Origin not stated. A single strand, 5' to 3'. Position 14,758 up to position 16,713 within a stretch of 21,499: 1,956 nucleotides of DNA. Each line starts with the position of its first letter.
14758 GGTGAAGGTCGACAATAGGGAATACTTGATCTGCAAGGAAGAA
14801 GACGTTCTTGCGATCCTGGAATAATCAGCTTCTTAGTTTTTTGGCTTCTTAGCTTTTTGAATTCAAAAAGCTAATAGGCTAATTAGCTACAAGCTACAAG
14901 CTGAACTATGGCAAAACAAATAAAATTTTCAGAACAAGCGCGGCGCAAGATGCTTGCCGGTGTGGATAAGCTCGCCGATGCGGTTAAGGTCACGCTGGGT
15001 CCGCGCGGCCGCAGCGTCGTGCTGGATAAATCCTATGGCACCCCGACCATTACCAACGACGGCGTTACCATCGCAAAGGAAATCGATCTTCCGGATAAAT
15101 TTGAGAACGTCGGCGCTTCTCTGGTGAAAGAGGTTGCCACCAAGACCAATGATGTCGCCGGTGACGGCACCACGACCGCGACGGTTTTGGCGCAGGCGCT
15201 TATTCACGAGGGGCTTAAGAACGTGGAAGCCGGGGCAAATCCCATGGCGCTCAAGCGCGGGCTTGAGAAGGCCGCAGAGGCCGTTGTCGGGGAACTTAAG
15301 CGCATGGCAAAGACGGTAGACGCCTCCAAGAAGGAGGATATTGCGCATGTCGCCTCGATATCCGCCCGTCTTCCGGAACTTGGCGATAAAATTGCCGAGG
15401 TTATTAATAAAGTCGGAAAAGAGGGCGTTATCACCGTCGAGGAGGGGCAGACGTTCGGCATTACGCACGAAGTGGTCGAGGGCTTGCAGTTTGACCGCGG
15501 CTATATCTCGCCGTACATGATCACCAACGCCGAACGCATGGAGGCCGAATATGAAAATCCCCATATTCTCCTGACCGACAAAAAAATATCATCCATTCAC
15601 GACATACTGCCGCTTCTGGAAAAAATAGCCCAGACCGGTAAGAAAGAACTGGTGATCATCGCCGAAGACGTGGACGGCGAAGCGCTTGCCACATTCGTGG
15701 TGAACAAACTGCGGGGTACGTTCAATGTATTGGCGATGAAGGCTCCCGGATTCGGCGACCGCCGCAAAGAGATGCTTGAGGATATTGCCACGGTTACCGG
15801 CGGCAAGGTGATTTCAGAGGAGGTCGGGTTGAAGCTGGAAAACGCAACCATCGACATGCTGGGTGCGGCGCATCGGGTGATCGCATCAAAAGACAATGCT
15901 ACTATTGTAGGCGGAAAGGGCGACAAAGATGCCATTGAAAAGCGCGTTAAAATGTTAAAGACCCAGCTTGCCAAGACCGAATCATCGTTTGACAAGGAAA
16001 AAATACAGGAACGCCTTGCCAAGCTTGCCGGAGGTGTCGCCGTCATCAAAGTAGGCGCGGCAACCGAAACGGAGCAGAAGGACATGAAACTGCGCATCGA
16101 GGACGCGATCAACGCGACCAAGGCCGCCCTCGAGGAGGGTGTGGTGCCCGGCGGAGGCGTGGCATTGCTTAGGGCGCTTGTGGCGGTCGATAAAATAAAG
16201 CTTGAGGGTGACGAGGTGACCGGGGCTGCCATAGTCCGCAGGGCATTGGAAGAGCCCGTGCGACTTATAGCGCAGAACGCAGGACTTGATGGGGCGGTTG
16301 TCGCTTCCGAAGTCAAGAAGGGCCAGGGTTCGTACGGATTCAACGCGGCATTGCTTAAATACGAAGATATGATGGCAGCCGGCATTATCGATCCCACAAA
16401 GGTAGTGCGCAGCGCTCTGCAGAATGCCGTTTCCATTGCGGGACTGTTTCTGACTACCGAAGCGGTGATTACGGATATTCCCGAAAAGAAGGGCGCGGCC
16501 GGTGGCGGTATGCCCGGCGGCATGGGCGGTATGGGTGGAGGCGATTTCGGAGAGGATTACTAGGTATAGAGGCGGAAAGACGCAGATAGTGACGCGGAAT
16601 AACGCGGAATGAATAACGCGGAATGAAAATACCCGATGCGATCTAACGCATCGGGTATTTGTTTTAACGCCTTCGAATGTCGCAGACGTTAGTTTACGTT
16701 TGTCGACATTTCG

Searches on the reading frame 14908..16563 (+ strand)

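Call 48: search_protein_families(library=pfam, proteins=[window:14908-16563:+], max_evalue=0.001)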
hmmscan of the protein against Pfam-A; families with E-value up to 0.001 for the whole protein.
window:14908-16563:+ (551 aa): 1 family
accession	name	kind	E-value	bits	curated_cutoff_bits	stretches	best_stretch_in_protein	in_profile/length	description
PF00118.29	Cpn60_TCP1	-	4.3e-76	257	34.3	1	22-523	1-488/490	TCP-1/cpn60 chaperonin family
